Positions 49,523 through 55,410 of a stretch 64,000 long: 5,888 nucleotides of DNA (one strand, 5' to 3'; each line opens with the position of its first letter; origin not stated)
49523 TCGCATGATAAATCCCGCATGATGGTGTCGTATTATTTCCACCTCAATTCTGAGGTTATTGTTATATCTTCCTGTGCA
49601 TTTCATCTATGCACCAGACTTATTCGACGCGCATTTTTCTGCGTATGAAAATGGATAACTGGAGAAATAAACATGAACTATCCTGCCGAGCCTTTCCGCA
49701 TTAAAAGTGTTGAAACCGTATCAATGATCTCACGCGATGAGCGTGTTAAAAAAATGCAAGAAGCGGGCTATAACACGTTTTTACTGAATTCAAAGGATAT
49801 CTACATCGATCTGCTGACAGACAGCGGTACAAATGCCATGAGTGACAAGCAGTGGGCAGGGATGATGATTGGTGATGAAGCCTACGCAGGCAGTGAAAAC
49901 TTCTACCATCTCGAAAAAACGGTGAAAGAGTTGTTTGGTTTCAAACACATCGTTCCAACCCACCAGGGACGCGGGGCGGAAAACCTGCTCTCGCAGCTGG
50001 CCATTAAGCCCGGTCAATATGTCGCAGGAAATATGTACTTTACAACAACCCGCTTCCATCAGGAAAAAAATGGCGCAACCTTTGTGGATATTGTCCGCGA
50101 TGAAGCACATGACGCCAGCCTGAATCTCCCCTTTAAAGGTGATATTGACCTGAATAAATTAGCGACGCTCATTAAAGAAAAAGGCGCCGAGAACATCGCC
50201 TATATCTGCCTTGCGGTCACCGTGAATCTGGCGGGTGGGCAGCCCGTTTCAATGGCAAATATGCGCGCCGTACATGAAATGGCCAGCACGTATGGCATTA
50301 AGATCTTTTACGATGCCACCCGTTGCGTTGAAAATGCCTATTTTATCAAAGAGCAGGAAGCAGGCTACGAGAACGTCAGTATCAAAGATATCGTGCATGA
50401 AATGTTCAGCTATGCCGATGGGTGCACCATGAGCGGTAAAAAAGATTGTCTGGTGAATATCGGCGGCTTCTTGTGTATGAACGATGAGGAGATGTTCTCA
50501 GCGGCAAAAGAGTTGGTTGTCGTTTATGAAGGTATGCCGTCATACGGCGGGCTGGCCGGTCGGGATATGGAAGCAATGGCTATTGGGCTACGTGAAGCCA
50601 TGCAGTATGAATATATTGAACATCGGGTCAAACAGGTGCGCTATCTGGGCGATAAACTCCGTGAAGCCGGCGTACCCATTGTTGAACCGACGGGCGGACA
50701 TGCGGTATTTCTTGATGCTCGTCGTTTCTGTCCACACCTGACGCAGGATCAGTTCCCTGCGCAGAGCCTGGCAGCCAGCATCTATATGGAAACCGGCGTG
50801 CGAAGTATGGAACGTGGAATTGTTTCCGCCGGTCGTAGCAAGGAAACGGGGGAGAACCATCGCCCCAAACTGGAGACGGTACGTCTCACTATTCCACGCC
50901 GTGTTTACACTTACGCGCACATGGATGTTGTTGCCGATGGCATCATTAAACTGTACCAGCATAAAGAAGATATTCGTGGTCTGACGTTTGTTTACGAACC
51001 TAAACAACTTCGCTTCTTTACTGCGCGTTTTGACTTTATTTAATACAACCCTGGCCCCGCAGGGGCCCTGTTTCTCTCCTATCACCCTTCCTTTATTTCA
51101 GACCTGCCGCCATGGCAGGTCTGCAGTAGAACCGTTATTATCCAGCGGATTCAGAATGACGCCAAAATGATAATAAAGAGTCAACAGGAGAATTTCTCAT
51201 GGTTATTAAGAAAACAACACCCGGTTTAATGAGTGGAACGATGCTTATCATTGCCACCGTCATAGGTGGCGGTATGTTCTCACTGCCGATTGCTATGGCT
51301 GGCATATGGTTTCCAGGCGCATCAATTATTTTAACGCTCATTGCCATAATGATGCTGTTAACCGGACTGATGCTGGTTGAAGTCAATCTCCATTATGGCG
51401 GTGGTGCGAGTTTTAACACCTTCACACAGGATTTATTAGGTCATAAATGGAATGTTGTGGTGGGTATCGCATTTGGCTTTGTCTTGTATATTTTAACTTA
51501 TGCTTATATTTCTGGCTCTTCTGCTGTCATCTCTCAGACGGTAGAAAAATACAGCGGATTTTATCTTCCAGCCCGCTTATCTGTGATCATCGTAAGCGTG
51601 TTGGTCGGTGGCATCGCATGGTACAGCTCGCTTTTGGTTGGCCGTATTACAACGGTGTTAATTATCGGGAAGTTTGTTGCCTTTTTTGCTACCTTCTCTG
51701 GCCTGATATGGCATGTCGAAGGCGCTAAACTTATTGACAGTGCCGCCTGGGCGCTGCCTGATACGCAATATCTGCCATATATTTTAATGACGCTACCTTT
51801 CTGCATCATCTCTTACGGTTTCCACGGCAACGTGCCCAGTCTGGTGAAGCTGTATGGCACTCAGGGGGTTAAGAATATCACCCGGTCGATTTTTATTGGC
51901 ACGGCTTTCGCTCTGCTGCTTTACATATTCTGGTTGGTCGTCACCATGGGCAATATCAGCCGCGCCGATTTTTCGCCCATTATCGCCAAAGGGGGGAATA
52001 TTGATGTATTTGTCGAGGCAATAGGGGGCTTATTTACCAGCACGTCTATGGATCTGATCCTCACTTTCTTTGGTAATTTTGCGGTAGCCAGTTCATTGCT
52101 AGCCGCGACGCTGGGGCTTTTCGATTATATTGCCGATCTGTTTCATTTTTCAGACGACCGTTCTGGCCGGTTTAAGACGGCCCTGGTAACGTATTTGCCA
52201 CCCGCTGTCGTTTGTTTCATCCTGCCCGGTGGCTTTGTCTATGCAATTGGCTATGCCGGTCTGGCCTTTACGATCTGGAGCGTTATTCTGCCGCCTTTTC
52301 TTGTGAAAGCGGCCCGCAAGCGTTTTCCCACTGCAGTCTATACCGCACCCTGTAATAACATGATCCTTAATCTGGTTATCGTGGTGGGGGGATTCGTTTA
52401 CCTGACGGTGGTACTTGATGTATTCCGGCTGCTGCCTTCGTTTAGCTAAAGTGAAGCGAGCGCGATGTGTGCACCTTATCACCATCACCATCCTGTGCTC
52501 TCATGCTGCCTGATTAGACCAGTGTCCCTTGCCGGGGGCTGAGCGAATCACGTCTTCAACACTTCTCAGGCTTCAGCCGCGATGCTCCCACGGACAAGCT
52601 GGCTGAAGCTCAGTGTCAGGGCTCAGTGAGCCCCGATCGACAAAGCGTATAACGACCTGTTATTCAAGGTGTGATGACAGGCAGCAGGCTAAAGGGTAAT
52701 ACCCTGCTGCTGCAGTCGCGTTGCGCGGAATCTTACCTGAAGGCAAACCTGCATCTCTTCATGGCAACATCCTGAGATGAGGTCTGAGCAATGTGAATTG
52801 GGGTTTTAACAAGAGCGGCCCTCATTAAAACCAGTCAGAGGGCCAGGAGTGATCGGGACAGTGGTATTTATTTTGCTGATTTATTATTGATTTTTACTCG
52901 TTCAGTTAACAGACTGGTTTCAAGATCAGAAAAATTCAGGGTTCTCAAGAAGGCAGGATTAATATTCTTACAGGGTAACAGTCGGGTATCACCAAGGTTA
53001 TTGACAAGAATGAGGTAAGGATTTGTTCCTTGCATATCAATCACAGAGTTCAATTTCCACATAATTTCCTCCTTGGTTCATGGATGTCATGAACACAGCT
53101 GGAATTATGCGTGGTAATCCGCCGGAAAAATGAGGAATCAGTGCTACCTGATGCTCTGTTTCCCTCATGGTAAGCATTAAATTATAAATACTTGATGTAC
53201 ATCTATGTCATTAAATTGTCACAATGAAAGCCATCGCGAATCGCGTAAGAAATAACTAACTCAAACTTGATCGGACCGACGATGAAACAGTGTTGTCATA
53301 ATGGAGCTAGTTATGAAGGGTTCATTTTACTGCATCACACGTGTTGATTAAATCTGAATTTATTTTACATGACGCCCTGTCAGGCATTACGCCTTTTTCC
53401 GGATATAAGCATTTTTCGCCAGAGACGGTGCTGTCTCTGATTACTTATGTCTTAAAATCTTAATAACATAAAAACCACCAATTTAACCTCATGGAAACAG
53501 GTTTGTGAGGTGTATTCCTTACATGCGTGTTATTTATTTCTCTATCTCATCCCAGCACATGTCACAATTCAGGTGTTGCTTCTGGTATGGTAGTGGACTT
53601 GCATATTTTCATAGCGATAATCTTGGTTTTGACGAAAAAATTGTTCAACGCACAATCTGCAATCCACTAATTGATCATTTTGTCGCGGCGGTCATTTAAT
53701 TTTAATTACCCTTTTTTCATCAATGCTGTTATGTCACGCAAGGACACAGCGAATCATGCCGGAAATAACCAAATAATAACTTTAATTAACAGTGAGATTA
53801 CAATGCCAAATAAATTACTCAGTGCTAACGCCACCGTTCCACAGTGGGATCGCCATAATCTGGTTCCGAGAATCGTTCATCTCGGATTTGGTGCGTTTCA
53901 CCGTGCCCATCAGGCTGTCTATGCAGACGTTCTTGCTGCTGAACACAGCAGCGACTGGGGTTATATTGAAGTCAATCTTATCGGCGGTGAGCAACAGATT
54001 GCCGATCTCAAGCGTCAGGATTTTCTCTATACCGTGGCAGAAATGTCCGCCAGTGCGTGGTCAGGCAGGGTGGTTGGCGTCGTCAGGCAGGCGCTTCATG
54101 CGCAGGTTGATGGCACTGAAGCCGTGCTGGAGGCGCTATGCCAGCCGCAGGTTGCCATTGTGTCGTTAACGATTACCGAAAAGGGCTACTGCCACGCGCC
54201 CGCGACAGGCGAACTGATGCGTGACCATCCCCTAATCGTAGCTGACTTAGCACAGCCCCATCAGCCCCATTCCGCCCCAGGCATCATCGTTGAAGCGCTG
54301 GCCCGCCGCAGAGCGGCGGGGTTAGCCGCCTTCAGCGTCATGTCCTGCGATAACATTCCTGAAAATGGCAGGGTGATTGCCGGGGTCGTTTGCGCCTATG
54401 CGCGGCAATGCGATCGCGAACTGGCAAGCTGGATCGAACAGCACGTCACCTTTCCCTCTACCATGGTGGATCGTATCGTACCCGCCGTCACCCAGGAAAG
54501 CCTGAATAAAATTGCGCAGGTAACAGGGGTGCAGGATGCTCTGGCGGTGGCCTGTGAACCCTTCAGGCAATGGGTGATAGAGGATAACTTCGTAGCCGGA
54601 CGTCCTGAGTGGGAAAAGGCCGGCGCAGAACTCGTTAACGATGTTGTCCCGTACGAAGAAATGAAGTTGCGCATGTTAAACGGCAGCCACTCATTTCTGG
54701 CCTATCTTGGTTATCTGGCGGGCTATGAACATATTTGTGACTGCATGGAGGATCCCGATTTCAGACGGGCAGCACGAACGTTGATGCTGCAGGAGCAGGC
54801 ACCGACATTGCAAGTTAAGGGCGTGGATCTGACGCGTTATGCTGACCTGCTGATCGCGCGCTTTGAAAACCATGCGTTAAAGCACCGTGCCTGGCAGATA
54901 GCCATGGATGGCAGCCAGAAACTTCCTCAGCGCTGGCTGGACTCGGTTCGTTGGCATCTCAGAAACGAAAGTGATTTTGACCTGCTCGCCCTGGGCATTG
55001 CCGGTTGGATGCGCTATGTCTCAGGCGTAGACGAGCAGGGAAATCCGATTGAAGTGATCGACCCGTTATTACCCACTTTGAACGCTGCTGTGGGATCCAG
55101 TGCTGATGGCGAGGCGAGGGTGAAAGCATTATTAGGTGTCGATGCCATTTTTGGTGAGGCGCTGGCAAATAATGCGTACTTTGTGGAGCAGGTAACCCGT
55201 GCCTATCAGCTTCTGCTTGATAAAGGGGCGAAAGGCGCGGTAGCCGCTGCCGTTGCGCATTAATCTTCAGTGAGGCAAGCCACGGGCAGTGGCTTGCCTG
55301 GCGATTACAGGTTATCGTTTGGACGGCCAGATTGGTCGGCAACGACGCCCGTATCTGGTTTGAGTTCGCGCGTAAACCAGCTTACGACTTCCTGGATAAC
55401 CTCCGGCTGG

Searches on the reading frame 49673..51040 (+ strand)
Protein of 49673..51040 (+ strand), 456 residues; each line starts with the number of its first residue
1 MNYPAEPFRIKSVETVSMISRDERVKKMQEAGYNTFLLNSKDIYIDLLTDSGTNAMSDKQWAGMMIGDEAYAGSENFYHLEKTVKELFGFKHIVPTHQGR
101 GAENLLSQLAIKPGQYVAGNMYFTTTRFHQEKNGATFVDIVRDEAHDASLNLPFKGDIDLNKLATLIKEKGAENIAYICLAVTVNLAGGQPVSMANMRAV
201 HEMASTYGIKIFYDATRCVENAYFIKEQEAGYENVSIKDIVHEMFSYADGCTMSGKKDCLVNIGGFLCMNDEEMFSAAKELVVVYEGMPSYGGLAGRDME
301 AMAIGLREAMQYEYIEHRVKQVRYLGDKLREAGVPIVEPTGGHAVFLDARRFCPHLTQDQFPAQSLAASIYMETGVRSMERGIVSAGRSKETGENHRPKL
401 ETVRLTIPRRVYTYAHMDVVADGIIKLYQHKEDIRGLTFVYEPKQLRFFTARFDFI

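Call 58: search_protein_families(library=pfam, proteins=[window:49673-51040:+], max_evalue=0.00001)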
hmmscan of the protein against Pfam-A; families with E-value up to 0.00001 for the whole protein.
window:49673-51040:+ (456 aa): 1 family
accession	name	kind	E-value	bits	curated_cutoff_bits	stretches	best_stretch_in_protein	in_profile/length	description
PF01212.27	Beta_elim_lyase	-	1.6e-91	307.1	27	1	46-422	1-287/288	Beta-eliminating lyase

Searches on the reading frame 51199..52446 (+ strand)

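Call 58: search_protein_families(library=pfam, proteins=[window:51199-52446:+], max_evalue=0.00001)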
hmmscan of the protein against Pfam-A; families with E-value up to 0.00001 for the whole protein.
window:51199-52446:+ (416 aa): 2 families
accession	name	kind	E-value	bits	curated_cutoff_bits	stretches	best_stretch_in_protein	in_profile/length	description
PF03222.19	Trp_Tyr_perm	-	9e-145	483.1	22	1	7-403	2-392/393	Tryptophan/tyrosine permease family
PF01490.24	Aa_trans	-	2.2e-06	27.1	25.6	1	10-244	5-245/410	Transmembrane amino acid transporter protein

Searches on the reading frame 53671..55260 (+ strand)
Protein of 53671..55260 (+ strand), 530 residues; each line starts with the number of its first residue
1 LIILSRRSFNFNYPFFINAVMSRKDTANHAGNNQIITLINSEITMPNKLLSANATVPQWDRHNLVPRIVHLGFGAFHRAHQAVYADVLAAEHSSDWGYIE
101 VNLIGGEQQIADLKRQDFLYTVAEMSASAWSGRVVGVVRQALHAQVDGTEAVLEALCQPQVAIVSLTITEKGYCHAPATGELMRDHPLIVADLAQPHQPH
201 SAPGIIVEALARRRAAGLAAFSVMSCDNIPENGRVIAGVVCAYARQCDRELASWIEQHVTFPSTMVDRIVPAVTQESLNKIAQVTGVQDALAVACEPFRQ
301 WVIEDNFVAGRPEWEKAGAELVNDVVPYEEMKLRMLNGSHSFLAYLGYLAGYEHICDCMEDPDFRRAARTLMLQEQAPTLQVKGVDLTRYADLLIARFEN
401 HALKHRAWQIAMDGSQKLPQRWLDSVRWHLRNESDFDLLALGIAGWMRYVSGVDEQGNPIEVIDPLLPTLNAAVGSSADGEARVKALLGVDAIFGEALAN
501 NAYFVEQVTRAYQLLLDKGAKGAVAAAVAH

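Call 58: search_protein_families(library=pfam, proteins=[window:53671-55260:+], max_evalue=0.00001)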
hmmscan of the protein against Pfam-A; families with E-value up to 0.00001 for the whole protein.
window:53671-55260:+ (530 aa): 2 families
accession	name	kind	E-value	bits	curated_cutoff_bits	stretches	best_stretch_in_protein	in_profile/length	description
PF08125.19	Mannitol_dh_C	-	7.4e-69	231.5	30.7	1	324-514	1-188/190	Mannitol dehydrogenase C-terminal domain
PF01232.29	Mannitol_dh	-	2.1e-62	211.1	27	1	67-316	2-199/199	Mannitol dehydrogenase Rossmann domain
